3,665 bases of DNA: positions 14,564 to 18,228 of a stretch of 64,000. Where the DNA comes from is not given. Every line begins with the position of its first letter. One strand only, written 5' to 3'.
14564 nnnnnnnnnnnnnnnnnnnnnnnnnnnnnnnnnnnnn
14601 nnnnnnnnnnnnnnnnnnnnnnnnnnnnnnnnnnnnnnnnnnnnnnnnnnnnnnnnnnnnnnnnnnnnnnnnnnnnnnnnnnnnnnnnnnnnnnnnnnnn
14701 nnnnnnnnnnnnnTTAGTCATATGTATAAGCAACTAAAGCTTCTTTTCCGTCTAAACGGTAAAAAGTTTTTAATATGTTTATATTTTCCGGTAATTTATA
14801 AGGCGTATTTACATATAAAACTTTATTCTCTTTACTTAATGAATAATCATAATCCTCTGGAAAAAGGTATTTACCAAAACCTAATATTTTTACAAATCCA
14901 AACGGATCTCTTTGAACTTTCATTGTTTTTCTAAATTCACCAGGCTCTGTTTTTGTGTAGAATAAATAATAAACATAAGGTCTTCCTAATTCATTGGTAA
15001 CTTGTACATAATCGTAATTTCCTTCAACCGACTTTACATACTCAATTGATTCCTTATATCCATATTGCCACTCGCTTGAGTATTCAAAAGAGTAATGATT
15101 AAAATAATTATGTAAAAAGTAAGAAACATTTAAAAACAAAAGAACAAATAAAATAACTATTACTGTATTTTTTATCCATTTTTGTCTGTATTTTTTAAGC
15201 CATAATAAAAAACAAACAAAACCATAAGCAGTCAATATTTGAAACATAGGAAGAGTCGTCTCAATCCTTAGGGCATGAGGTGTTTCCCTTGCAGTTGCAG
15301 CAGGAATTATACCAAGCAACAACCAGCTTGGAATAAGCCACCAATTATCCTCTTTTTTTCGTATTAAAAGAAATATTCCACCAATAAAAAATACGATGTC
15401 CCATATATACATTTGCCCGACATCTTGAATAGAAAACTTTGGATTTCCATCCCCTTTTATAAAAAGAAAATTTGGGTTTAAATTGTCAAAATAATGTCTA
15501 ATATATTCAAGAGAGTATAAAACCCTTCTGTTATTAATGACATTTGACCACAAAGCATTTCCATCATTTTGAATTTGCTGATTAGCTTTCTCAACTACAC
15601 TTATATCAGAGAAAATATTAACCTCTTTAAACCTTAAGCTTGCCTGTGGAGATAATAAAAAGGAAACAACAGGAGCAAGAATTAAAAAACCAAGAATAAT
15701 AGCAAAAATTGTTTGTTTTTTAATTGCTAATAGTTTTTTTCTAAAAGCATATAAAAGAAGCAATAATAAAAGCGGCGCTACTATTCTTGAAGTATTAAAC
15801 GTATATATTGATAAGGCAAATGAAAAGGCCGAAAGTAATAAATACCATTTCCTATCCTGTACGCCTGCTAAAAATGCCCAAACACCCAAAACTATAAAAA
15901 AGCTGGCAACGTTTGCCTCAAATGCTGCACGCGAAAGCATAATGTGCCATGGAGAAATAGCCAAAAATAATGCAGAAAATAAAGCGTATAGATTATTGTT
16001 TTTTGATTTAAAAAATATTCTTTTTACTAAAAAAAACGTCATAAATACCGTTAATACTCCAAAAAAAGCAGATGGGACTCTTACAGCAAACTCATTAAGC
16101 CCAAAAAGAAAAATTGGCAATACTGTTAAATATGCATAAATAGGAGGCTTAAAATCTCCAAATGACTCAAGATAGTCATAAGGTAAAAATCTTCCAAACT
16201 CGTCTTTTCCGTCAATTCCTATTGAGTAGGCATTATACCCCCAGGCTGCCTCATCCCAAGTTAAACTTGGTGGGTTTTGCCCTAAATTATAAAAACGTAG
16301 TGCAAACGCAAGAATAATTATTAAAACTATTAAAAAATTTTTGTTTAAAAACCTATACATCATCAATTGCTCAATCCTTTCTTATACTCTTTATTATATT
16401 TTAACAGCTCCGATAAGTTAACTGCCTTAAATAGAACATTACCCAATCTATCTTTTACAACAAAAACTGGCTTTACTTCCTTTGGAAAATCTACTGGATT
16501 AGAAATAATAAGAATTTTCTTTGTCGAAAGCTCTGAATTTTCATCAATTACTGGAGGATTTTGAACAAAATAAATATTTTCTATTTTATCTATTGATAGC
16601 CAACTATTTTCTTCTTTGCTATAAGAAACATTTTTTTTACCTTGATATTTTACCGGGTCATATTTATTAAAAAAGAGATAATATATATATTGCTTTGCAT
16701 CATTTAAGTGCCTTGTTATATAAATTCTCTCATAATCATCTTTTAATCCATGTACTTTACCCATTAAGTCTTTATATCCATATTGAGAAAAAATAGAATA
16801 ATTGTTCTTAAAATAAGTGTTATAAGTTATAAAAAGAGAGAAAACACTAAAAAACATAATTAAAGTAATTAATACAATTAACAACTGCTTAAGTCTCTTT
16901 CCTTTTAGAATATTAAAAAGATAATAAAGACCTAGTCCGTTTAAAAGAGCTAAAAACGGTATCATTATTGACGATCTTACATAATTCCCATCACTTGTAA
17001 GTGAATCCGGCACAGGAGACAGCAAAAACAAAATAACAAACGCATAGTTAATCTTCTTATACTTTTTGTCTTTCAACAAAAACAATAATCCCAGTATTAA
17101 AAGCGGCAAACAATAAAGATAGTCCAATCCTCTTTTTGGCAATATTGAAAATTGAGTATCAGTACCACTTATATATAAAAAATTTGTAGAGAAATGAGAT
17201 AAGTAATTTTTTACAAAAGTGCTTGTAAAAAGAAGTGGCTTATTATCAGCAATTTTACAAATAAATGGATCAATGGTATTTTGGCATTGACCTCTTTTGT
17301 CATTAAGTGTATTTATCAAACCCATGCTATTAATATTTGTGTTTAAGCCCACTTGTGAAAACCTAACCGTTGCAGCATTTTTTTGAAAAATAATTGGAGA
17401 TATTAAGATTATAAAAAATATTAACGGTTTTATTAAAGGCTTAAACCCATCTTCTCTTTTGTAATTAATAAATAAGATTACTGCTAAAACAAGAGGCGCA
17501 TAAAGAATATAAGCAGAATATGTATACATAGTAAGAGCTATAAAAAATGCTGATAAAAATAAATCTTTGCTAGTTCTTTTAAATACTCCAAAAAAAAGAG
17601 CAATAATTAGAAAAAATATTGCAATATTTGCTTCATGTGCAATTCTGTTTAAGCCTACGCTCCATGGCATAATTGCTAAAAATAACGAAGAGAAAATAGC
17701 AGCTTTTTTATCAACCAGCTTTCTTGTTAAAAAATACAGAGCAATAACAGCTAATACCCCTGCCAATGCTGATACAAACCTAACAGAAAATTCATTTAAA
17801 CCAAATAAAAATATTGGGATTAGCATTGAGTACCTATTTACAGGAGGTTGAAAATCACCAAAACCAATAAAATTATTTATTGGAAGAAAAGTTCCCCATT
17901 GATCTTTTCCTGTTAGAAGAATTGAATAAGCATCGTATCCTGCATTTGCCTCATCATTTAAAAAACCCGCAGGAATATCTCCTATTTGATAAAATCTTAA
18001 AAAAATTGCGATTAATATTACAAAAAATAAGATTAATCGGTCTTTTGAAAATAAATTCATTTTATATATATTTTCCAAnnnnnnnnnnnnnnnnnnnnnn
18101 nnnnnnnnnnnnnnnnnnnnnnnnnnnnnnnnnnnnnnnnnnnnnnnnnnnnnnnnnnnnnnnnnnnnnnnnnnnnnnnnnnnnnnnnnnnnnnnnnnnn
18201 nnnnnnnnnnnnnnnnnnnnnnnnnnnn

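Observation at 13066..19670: Four consecutive, overlapping PMT/ArnT-like paralogs: a tandem amplification array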

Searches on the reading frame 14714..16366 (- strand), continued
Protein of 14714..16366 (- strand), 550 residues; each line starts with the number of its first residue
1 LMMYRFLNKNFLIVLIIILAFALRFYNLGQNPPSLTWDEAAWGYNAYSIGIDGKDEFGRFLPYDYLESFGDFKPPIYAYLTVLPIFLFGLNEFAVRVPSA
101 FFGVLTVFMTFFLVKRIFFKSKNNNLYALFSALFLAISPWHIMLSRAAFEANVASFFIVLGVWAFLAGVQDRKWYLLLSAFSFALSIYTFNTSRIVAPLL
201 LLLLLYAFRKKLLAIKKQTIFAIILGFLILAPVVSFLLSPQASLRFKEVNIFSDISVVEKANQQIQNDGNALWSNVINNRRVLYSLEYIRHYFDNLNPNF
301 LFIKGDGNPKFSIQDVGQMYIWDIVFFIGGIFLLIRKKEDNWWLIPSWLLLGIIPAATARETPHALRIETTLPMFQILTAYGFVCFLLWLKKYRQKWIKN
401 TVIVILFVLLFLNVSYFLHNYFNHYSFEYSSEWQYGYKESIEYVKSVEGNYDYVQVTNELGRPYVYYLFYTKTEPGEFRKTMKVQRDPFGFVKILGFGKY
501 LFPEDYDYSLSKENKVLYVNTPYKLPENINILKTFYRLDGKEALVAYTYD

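Call 51: find_encoding_contigs(protein=P0001, flank=1000, max_places=2)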
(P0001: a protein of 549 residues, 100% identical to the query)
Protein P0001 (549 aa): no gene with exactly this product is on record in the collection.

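Call 54: find_related_loci(query=A2, collection=viral_contigs, flank=8000)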
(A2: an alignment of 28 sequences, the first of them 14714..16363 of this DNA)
Query A2 (549 aa) in viral_contigs; peptide patterns used: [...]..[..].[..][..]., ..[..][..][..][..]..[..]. (x = any residue, [..] = any of these).
36 stretches matched a pattern, but none encodes a relative of the query by tblastn (E <= 1e-3).

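Call 69: search_protein_representatives(protein=window:14714-16363:-)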
Query: 549 residues. Proteins with E-value up to 0.001 (for the whole library): 13354; up to 1e-10: 7302; up to 1e-30: 3028. The best 150 are listed.
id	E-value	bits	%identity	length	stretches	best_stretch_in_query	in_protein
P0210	4.1e-200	682.8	57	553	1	6-546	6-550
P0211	1.8e-159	548.7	52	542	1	8-536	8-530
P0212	6.6e-150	517.1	46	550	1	9-544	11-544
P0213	1.0e-147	509.9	48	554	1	7-546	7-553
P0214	2.0e-141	489.1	46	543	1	7-544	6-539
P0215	4.2e-131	455.1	44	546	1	4-546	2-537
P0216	4.8e-129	448.3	66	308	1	11-311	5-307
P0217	1.4e-127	443.4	43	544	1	10-541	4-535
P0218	5.6e-127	441.4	53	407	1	142-547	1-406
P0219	2.1e-123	429.7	45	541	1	9-518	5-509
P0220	3.3e-123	429.0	50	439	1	108-537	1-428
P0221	1.7e-122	426.7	42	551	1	11-544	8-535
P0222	5.7e-120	418.3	42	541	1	6-544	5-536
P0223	6.7e-119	414.8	40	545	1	11-541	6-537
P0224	8.0e-117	407.9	45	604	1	10-527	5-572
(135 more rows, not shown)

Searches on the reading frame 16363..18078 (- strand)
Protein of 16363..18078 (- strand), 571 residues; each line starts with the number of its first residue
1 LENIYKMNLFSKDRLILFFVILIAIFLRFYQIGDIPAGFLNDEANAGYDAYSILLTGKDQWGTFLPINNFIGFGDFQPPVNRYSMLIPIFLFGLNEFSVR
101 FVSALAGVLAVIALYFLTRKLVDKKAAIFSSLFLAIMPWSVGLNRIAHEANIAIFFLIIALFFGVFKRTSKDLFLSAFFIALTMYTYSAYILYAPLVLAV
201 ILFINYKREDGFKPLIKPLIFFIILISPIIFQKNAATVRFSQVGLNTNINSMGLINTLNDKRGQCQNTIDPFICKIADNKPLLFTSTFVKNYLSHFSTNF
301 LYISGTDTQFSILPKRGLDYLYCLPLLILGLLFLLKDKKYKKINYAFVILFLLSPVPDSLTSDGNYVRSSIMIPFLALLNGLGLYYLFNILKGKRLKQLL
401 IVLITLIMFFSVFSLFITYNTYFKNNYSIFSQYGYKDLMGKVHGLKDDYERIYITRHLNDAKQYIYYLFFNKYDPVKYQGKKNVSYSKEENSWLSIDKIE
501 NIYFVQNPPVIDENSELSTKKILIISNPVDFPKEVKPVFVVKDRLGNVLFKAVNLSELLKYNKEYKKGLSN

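Call 4: search_protein_families(library=pfam, proteins=[window:16363-18078:-], max_evalue=0.01)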
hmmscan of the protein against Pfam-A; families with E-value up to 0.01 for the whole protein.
window:16363-18078:- (571 aa): 3 families
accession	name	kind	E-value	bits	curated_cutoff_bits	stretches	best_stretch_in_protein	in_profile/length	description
PF13231.12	PMT_2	-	5.7e-15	56.3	26.1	1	77-229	2-157/160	Dolichyl-phosphate-mannose-protein mannosyltransferase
PF14264.12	Glucos_trans_II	-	9.8e-05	22.1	30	1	147-354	99-283/317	Glucosyl transferase GtrII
PF02366.24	PMT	-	0.0016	18.5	22.7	1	69-203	55-196/245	Dolichyl-phosphate-mannose-protein mannosyltransferase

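Call 37: search_protein_families(library=ncbifam, proteins=[window:16363-18078:-], max_evalue=0.00001)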
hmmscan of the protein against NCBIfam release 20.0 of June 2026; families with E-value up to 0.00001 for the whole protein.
window:16363-18078:- (571 aa): 1 family
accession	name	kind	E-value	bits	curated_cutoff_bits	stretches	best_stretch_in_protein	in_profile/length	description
TIGR03663.1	TIGR03663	subfamily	3.3e-09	36.3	126.25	1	16-206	3-182/435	flippase activity-associated protein Agl23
